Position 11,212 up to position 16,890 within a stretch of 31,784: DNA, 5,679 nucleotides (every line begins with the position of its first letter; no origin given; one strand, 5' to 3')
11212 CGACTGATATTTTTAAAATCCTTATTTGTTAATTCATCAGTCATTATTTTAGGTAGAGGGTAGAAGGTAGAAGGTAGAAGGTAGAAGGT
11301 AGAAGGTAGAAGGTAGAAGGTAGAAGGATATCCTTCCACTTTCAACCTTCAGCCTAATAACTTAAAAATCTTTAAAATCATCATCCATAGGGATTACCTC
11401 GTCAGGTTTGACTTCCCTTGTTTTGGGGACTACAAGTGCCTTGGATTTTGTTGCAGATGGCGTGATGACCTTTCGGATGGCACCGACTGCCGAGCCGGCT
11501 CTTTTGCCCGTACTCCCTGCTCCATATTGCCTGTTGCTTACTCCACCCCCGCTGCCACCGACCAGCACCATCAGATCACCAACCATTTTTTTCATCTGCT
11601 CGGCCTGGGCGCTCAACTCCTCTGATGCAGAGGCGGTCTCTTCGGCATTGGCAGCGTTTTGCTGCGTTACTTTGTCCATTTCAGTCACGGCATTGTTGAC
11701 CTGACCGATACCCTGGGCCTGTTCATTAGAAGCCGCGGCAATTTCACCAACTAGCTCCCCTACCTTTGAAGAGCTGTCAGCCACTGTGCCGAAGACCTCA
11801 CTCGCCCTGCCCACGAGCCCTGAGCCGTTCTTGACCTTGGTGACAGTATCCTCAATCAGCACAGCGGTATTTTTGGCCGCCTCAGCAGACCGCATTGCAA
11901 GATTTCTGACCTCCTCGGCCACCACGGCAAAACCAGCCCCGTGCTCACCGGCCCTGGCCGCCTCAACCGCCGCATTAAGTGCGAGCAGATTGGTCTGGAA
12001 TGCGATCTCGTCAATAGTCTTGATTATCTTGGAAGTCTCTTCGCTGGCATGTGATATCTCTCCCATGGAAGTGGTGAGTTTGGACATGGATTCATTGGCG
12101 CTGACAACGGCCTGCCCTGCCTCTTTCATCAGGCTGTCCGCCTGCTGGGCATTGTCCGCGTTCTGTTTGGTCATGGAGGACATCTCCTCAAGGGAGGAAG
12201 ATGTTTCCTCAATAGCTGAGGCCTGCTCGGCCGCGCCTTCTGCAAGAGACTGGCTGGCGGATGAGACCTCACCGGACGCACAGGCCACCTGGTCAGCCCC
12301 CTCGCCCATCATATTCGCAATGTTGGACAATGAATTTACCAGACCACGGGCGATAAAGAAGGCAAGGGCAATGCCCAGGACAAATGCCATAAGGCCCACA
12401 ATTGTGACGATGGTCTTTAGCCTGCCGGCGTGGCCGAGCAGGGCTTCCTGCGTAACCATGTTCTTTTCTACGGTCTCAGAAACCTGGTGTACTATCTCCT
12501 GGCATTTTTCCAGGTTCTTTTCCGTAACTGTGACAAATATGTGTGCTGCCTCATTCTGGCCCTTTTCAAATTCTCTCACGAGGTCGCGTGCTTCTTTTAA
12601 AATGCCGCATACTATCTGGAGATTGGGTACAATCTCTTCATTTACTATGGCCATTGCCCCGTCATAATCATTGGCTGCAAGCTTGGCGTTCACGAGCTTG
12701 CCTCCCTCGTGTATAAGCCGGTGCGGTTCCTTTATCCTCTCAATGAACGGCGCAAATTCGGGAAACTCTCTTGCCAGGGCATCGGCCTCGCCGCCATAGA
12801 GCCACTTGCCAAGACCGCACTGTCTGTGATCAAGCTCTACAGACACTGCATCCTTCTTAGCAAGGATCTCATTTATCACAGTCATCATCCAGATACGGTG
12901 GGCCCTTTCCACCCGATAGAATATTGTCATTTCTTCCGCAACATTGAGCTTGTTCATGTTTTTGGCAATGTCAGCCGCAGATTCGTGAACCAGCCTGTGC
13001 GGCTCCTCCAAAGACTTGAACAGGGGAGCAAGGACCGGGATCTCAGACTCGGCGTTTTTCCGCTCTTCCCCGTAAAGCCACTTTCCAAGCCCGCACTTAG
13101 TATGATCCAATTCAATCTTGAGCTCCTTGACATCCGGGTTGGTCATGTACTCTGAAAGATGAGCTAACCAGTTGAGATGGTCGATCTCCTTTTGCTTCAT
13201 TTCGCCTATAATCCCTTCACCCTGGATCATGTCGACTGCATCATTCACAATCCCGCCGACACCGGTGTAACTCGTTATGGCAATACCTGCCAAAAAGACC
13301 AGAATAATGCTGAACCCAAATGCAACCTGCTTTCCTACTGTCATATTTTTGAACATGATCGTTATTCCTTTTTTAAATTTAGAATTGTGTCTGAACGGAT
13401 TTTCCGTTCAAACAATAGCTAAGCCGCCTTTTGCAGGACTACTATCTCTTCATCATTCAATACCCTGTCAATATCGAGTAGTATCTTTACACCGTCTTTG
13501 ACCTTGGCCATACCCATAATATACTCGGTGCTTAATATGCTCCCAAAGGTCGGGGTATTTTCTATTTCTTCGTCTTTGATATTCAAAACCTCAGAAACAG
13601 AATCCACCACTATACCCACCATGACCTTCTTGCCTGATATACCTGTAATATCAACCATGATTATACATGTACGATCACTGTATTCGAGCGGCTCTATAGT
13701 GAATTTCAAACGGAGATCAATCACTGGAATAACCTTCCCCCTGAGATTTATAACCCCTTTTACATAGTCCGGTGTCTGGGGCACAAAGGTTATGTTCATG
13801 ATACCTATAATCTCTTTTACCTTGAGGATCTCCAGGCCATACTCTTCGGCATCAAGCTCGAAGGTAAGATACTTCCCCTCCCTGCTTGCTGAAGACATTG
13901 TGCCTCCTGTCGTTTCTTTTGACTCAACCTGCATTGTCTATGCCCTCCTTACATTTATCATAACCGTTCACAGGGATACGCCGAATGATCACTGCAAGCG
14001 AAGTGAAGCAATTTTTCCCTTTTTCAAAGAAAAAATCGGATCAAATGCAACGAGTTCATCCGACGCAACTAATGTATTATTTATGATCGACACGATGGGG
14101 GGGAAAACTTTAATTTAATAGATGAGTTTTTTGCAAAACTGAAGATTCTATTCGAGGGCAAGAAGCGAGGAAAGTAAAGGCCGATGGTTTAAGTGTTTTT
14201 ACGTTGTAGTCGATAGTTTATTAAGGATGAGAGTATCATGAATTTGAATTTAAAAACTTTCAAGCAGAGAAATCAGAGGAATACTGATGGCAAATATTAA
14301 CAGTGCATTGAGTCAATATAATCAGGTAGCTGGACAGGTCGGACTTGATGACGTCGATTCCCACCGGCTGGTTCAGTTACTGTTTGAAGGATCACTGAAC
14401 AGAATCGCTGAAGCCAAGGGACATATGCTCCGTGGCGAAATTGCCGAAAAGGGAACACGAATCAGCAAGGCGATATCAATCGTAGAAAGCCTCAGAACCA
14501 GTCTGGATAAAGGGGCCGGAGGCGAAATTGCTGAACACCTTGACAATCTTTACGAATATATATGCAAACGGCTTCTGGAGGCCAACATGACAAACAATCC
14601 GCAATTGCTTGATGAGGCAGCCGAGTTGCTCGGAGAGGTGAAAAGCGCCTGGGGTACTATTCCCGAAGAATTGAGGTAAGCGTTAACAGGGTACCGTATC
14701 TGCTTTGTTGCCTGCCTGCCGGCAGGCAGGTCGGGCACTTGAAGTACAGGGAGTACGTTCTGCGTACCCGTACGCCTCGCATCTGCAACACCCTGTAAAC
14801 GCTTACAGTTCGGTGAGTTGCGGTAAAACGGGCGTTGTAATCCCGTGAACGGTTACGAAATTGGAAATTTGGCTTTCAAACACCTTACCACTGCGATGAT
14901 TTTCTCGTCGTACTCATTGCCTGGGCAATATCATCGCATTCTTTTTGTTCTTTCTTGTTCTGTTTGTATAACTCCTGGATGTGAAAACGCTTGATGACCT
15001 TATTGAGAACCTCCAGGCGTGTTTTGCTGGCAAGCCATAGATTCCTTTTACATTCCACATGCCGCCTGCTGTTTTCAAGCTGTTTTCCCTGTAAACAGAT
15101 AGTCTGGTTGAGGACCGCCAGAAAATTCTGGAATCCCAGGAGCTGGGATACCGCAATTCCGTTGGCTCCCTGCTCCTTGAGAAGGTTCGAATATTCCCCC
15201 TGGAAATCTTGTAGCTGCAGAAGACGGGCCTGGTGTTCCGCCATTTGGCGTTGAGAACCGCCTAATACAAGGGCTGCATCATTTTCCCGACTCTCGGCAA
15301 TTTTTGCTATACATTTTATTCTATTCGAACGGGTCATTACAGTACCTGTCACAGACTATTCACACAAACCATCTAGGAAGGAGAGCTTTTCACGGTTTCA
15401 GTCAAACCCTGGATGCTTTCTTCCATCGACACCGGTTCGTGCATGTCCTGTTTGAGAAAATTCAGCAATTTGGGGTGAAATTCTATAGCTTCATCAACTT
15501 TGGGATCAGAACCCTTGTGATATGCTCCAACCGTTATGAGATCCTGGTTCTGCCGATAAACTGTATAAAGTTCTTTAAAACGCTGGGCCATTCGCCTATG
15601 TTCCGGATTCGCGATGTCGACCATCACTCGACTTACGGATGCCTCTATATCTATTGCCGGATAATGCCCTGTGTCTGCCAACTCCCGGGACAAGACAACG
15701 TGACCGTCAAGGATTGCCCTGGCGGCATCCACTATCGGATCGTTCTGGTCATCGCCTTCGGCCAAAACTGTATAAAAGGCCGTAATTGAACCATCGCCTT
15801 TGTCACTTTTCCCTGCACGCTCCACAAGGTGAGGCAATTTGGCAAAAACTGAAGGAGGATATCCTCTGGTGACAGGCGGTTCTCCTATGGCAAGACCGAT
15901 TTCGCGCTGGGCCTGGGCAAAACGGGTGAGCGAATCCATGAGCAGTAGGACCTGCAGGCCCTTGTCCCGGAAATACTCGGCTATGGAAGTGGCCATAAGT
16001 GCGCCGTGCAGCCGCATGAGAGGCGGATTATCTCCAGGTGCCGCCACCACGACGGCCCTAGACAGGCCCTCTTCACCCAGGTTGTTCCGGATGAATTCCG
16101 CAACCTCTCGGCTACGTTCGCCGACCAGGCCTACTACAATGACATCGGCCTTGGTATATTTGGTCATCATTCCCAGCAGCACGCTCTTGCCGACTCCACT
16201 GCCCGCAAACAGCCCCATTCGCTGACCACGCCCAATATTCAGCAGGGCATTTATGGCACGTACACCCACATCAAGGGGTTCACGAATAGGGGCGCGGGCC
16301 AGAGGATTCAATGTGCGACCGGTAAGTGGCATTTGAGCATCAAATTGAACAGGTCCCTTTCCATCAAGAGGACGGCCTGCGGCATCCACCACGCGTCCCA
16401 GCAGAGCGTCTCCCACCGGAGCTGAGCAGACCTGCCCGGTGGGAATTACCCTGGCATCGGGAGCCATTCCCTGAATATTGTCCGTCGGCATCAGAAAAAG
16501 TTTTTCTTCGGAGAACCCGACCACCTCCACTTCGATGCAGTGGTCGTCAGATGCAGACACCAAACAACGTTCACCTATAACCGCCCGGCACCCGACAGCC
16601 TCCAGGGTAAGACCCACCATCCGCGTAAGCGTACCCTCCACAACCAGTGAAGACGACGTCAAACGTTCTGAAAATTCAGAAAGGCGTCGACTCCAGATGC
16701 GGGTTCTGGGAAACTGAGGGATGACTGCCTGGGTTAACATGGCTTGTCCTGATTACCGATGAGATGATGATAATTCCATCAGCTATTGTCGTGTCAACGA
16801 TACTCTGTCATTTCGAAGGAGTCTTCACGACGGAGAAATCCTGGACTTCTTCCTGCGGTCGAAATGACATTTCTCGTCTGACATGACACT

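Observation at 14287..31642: Gammaproteobacterial-type flagellar core joined to a deltaproteobacterial-type chemotaxis system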

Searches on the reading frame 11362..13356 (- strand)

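Call 4: search_protein_families(library=pfam, proteins=[window:11362-13356:-])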
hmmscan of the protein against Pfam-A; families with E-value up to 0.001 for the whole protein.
window:11362-13356:- (664 aa): 2 families
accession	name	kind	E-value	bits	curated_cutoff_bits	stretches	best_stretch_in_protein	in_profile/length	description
PF00015.26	MCPsignal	-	2.1e-45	155.1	34.6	1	413-564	7-172/172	Methyl-accepting chemotaxis protein (MCP) signalling domain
PF13682.11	CZB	-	4.9e-26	91.3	29.4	2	60-130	1-63/64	Chemoreceptor zinc-binding domain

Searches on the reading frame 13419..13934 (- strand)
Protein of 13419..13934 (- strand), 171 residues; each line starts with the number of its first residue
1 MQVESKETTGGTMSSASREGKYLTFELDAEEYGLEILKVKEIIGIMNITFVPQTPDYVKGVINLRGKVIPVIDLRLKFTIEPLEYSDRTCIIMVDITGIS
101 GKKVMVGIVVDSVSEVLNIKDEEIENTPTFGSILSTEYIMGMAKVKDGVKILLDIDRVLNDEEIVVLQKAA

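Call 4: search_protein_families(library=pfam, proteins=[window:13419-13934:-])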
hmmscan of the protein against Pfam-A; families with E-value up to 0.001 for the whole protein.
window:13419-13934:- (171 aa): 1 family
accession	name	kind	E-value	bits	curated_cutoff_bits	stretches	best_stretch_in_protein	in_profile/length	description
PF01584.24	CheW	-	1.1e-36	125.9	23.5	1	21-162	1-137/138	CheW-like domain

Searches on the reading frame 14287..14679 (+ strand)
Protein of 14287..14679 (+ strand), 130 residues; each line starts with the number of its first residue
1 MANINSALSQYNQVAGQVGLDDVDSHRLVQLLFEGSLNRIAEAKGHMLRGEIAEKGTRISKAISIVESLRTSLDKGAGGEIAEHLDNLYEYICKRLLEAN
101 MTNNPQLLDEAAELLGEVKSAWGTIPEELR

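Call 4: search_protein_families(library=pfam, proteins=[window:14287-14679:+])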
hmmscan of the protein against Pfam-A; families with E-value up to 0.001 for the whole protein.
window:14287-14679:+ (130 aa): 1 family
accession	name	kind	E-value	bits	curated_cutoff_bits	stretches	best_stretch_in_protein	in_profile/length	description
PF02561.19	FliS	-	6.2e-33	113.9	26.7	1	10-125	3-114/115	Flagellar protein FliS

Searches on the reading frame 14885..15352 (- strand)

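Call 4: search_protein_families(library=pfam, proteins=[window:14885-15352:-])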
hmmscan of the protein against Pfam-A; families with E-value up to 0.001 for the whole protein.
window:14885-15352:- (155 aa): 1 family
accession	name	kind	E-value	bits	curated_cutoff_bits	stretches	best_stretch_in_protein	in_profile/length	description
PF02050.21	FliJ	-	6.5e-22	78.5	28.4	1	25-144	2-120/123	Flagellar FliJ protein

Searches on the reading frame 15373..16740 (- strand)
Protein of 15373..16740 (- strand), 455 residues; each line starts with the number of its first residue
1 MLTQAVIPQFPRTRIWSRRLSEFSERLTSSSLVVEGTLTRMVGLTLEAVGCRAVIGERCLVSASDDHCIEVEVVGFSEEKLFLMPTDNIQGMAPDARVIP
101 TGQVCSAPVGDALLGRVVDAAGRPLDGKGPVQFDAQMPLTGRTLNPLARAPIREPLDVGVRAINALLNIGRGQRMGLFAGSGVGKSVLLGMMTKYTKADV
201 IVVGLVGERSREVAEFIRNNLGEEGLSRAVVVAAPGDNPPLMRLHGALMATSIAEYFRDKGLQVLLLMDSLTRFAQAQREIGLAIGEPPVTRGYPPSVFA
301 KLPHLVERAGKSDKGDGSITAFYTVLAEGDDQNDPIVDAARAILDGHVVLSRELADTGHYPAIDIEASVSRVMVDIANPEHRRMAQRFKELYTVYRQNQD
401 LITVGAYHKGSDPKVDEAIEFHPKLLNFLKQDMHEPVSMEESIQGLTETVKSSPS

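Call 4: search_protein_families(library=pfam, proteins=[window:15373-16740:-])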
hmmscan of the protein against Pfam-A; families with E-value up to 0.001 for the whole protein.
window:15373-16740:- (455 aa): 2 families
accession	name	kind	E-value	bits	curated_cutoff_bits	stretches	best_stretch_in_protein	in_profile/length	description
PF00006.31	ATP-synt_ab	-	2.4e-86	289.2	29.5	1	159-370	1-213/213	ATP synthase alpha/beta family, nucleotide-binding domain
PF18269.6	T3SS_ATPase_C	-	3.1e-28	97.9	22.7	1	378-448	2-72/72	T3SS EscN ATPase C-terminal domain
